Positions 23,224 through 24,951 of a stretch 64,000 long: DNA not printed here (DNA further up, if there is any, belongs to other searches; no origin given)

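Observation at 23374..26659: Complete dTDP-2,6-dideoxyhexose branch inside a Bacteroidota-type surface-glycan operon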

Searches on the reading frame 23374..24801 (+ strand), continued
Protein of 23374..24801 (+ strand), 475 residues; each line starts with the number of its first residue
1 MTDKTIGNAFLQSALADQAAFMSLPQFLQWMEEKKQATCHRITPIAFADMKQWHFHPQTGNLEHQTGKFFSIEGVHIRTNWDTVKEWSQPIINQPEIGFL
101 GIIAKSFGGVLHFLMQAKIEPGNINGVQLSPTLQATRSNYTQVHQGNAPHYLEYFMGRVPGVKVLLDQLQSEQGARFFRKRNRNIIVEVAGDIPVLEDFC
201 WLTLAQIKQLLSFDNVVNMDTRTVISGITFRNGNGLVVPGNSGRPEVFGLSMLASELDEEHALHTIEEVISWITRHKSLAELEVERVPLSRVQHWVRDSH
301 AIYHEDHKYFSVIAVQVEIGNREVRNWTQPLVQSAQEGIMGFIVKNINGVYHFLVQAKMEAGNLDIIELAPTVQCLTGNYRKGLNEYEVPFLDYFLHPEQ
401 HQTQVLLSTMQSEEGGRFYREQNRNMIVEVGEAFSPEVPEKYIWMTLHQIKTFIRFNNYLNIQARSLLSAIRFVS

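Call 26: search_protein_families(library=pfam, proteins=[L005:3410-4120:+, L030:4173-5000:+, L005:4117-5046:+, L008:14020-16224:+, L005:5924-6523:+, L008:8585-10000:+, L013:7837-9972:+, L030:200-1789:+, L022:8466-9911:+, L022:12565-13080:+], max_evalue=0.01)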
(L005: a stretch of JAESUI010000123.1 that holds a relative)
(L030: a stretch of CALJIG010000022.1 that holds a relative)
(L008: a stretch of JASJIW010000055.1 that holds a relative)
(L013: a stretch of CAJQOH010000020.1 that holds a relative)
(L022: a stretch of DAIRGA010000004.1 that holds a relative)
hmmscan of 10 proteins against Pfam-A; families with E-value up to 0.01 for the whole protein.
L005:3410-4120:+ (236 aa): 18 families
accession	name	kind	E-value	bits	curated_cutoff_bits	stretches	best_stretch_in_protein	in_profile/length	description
PF13649.12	Methyltransf_25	-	3.2e-20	73.1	27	1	57-150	1-97/97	Methyltransferase domain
PF08241.18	Methyltransf_11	-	4.6e-20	72.5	21.2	1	58-153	1-94/95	Methyltransferase domain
PF13847.12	Methyltransf_31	-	3.6e-17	62.9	27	1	53-173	3-128/145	Methyltransferase domain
PF08242.18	Methyltransf_12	-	3e-16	60.4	30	1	58-152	1-98/98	Methyltransferase domain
PF13489.12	Methyltransf_23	-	8.7e-15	55.3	27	1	41-155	8-117/164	Methyltransferase domain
PF01209.24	Ubie_methyltran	-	4.7e-11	42.9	20.1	1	46-157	40-154/233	ubiE/COQ5 methyltransferase family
PF03141.22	Methyltransf_29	-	1.8e-07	30.6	23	1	42-152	105-215/506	Putative S-adenosyl-L-methionine-dependent methyltransferase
PF05175.20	MTS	-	3.1e-07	30.6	23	1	53-153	31-137/170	Methyltransferase small domain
PF03848.20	TehB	-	2.2e-06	27.7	20.4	1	55-150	32-128/193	Tellurite resistance protein TehB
PF02353.26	CMAS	-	0.00042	20.2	27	1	52-154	61-164/273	Mycolic acid cyclopropane synthetase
PF01728.25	FtsJ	-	0.0005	20.5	24.1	1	40-126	7-100/181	FtsJ-like methyltransferase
PF02390.23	Methyltransf_4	-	0.0015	18.5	24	1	56-115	4-60/173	Putative methyltransferase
PF06080.18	DUF938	-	0.0017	18.6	27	1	41-153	13-136/202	Protein of unknown function (DUF938)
PF07021.18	MetW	-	0.0026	17.9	21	1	53-147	13-103/193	Methionine biosynthesis protein MetW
PF01739.24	CheR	-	0.0037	17.2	27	0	39-95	16-82/195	CheR methyltransferase, SAM binding domain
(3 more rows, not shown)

L030:4173-5000:+ (275 aa): 9 families
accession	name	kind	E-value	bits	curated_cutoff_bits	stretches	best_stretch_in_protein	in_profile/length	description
PF13489.12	Methyltransf_23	-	9.8e-20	71.4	27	1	65-221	7-161/164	Methyltransferase domain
PF13847.12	Methyltransf_31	-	2.3e-10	40.8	27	2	117-172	55-113/145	Methyltransferase domain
PF08241.18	Methyltransf_11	-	4.2e-09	37.4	21.2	1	83-168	1-95/95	Methyltransferase domain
PF08242.18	Methyltransf_12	-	1e-08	36.2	30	1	83-166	1-98/98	Methyltransferase domain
PF13649.12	Methyltransf_25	-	3.1e-08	34.6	27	1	83-164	2-97/97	Methyltransferase domain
PF02353.26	CMAS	-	0.00067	19.5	27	0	129-173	123-169/273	Mycolic acid cyclopropane synthetase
PF00891.24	Methyltransf_2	-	0.0023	17.8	22.3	1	81-172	65-169/210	O-methyltransferase domain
PF01728.25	FtsJ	-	0.0045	17.4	24.1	0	74-136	18-86/181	FtsJ-like methyltransferase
PF02390.23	Methyltransf_4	-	0.0084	16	24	0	81-113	4-36/173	Putative methyltransferase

L005:4117-5046:+ (309 aa): 3 families
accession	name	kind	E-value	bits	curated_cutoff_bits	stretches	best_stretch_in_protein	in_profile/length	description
PF00535.33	Glycos_transf_2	-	8.7e-26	91.3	23.3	1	8-165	1-157/168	Glycosyl transferase family 2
PF12804.13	NTP_transf_3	-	0.00068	20.3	27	1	73-185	69-156/160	MobA-like NTP transferase domain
PF10111.15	Glyco_tranf_2_2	-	0.0026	17.7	27.3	1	9-111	2-104/276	Glycosyltransferase like family 2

L008:14020-16224:+ (734 aa): 10 families
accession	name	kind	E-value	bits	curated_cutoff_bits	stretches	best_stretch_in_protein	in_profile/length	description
PF13424.12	TPR_12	-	3e-25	88.6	30.1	2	152-219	3-72/77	Tetratricopeptide repeat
PF00515.34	TPR_1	-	1.8e-20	72.3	27.8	3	153-182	2-31/34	Tetratricopeptide repeat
PF07719.23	TPR_2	-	4.2e-20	70.6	27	2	153-182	2-31/34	Tetratricopeptide repeat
PF13374.12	TPR_10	-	1.4e-18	66.6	27.5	1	192-219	2-29/42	Tetratricopeptide repeat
PF07228.17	SpoIIE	-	1.7e-14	54.7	25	1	539-733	5-190/192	Stage II sporulation protein E (SpoIIE)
PF13181.12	TPR_8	-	4.3e-14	51.8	25.7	0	194-219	3-28/34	Tetratricopeptide repeat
PF13176.12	TPR_7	-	1.7e-07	31.2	27.9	0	194-225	1-34/36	Tetratricopeptide repeat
PF13432.12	TPR_16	-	2.5e-06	28.2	32.7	1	158-221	3-59/65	Tetratricopeptide repeat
PF17874.7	TPR_MalT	-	0.0025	17.6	45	1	114-219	42-149/336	MalT-like TPR region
PF13428.12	TPR_14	-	0.0029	18.6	23.5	0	200-225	9-34/44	Tetratricopeptide repeat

L005:5924-6523:+ (199 aa): 0 families

L008:8585-10000:+ (471 aa): 4 families
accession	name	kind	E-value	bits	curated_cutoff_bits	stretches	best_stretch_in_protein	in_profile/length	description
PF02878.22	PGM_PMM_I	-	4e-37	127.4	22.5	1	6-137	2-133/138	Phosphoglucomutase/phosphomannomutase, alpha/beta/alpha domain I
PF02880.22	PGM_PMM_III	-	4.7e-25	88.4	20.7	1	267-377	1-113/115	Phosphoglucomutase/phosphomannomutase, alpha/beta/alpha domain III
PF02879.22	PGM_PMM_II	-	6.4e-17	62.4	29.3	1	165-263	2-103/103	Phosphoglucomutase/phosphomannomutase, alpha/beta/alpha domain II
PF00408.26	PGM_PMM_IV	-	2.6e-08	34.2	23.1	1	415-461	14-61/68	Phosphoglucomutase/phosphomannomutase, C-terminal domain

L013:7837-9972:+ (711 aa): 14 families
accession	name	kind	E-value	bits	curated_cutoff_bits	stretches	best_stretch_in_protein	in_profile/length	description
PF13424.12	TPR_12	-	1e-34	118.9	30.1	3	205-274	6-77/77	Tetratricopeptide repeat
PF07719.23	TPR_2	-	1.3e-21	75.3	27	2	204-234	3-33/34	Tetratricopeptide repeat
PF13374.12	TPR_10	-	1.9e-20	72.6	27.5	1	204-234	4-34/42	Tetratricopeptide repeat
PF00515.34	TPR_1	-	1.4e-18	66.3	27.8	2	127-153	6-32/34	Tetratricopeptide repeat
PF07228.17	SpoIIE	-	1.3e-15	58.3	25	1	495-710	3-191/192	Stage II sporulation protein E (SpoIIE)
PF13176.12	TPR_7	-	5.6e-14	51.4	27.9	1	126-153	3-30/36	Tetratricopeptide repeat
PF17874.7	TPR_MalT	-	2.6e-12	47.1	45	2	207-319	45-158/336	MalT-like TPR region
PF13181.12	TPR_8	-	1.2e-11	44.2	25.7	0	164-192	3-31/34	Tetratricopeptide repeat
PF24885.1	TPR_NPHP3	-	1.4e-06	28.3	100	1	217-319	77-178/239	Nephrocystin-3 TPR domain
PF13414.12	TPR_11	-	8.2e-06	25.9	26.8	0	129-153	1-25/42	TPR repeat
PF13432.12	TPR_16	-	1.5e-05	25.8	32.7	0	89-149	4-57/65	Tetratricopeptide repeat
PF10602.15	RPN7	-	0.00013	22.2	29.6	1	104-235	18-146/174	26S proteasome subunit RPN7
PF13428.12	TPR_14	-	0.0002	22.2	23.5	0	288-311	7-30/44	Tetratricopeptide repeat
PF13431.12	TPR_17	-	0.0016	19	24.4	0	196-222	7-33/34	Tetratricopeptide repeat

L030:200-1789:+ (529 aa): 0 families

L022:8466-9911:+ (481 aa): 2 families
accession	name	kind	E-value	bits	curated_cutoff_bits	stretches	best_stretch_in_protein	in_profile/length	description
PF13231.12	PMT_2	-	1.6e-10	41.9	26.1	1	71-203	2-144/160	Dolichyl-phosphate-mannose-protein mannosyltransferase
PF02366.24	PMT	-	7.3e-08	32.7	22.7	1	73-225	64-236/245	Dolichyl-phosphate-mannose-protein mannosyltransferase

L022:12565-13080:+ (171 aa): 1 family
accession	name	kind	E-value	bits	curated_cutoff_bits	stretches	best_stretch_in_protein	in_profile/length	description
PF10543.14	ORF6N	-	4.1e-30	104.3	27.8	1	14-97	3-86/86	ORF6N domain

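Call 29: search_protein_families(library=ncbifam, proteins=[L022:8466-9911:+], max_evalue=0.001)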
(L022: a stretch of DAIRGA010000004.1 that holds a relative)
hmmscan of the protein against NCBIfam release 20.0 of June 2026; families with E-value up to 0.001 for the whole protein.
L022:8466-9911:+ (481 aa): 2 families
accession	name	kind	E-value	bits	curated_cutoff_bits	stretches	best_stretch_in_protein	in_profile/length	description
NF046093.1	AZOBR_p60025_fam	subfamily_domain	4.8e-06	26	150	1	78-198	99-214/232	AZOBR_p60025 family cell surface glycopolymer formation protein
NF038247.1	memb_stab_MspA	equivalog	0.00047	20.6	70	1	298-374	8-80/102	membrane stabilizing protein MspA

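Call 64: search_protein_families(library=pfam, proteins=[L075:1798-2391:+, L075:2798-5212:+, L075:5217-6317:+, L075:6363-8288:+, L075:12415-13926:+, L075:13902-15140:+, L075:15137-15949:+, L075:16102-17169:+, L071:8453-9694:+, L071:3508-4827:+], max_evalue=0.001)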
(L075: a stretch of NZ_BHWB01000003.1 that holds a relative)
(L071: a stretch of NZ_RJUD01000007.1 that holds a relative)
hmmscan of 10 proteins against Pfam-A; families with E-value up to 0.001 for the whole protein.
L075:1798-2391:+ (197 aa): 2 families
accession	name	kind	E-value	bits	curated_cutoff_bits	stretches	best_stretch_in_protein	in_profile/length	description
PF02357.24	NusG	-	2e-12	47.9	22.2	1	25-119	1-92/93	Transcription termination factor nusG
PF23284.2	KOW2_Spt5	-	0.00048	20.3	28.9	0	139-172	1-33/50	Transcription elongation factor SPT5, second KOW domain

L075:2798-5212:+ (804 aa): 3 families
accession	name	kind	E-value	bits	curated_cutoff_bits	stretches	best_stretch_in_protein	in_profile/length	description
PF10531.15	SLBB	-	8.6e-47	157.2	27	3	485-531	2-47/55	SLBB domain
PF22461.2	SLBB_2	-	2.2e-41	140.2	27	3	228-304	3-79/79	SLBB domain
PF02563.21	Poly_export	-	1e-18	67.7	28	1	138-203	2-66/77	Polysaccharide biosynthesis/export protein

L075:5217-6317:+ (366 aa): 1 family
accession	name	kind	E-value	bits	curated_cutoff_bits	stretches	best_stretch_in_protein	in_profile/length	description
PF02706.20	Wzz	-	1.8e-05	25.4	25.5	1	15-90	2-67/91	Chain length determinant protein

L075:6363-8288:+ (641 aa): 7 families
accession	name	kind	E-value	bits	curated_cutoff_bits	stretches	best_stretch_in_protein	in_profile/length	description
PF02719.21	Polysacc_synt_2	-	1.1e-117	392.9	20.2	1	299-588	1-291/293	Polysaccharide biosynthesis protein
PF01370.27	Epimerase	-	1e-21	77.9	20.9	1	299-494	1-203/240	NAD dependent epimerase/dehydratase family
PF04321.23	RmlD_sub_bind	-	1.5e-13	50.9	27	1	298-424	2-103/287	RmlD substrate binding domain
PF16363.11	GDP_Man_Dehyd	-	1.7e-12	47.9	27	1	300-423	1-130/332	GDP-mannose 4,6 dehydratase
PF01073.25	3Beta_HSD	-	1.1e-10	41.4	22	1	300-428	1-122/280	3-beta hydroxysteroid dehydrogenase/isomerase family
PF00106.31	adh_short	-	2.6e-06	27.5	26.6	1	297-365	1-66/195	short chain dehydrogenase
PF08659.16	KR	-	0.00016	22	22.6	1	298-380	2-90/180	KR domain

L075:12415-13926:+ (503 aa): 3 families
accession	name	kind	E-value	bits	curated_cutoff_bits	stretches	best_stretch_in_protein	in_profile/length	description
PF13440.11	Polysacc_synt_3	-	4.3e-20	72.6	23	1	51-354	3-291/293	Polysaccharide biosynthesis protein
PF01943.22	Polysacc_synt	-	1e-13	51.8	28.2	1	41-304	17-271/274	Polysaccharide biosynthesis protein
PF03023.19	MurJ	-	1.5e-06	27.5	27.4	1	241-475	204-443/451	Lipid II flippase MurJ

L075:13902-15140:+ (412 aa): 2 families
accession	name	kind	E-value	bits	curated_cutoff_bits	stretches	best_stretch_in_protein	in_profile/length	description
PF00534.26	Glycos_transf_1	-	8.2e-29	100.8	26.4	1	229-390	8-170/172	Glycosyl transferases group 1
PF13692.12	Glyco_trans_1_4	-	1.4e-26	93.9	27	1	238-379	3-140/142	Glycosyl transferases group 1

L075:15137-15949:+ (270 aa): 2 families
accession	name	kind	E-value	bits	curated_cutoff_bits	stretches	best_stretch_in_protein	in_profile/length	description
PF00483.29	NTP_transferase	-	2.5e-13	50.6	21.2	1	2-224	1-216/245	Nucleotidyl transferase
PF12804.13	NTP_transf_3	-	6.1e-06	26.9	27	1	3-59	1-52/160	MobA-like NTP transferase domain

L075:16102-17169:+ (355 aa): 6 families
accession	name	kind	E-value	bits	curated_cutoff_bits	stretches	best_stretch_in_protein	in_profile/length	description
PF16363.11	GDP_Man_Dehyd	-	4.2e-37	128.8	27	1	15-327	2-331/332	GDP-mannose 4,6 dehydratase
PF01370.27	Epimerase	-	6.9e-30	104.7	20.9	1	13-262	1-240/240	NAD dependent epimerase/dehydratase family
PF02719.21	Polysacc_synt_2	-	9.9e-15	54.9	20.2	1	53-136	49-131/293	Polysaccharide biosynthesis protein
PF01073.25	3Beta_HSD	-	3.8e-09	36.4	22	1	15-168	2-157/280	3-beta hydroxysteroid dehydrogenase/isomerase family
PF04321.23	RmlD_sub_bind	-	3.1e-07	30.2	27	1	12-171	2-138/287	RmlD substrate binding domain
PF07993.18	NAD_binding_4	-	7.8e-05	22.4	20.1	1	81-173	88-192/258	Male sterility protein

L071:8453-9694:+ (413 aa): 0 families

L071:3508-4827:+ (439 aa): 3 families
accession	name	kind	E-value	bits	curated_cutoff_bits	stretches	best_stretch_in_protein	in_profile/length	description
PF13616.12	Rotamase_3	-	7.3e-30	104.3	22.5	2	183-268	31-116/116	PPIC-type PPIASE domain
PF00639.27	Rotamase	-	5.9e-29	101.3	21.7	2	180-263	10-94/97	PPIC-type PPIASE domain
PF13624.11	SurA_N_3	-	0.00013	22.3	27.2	1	3-135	14-161/162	SurA-like N-terminal domain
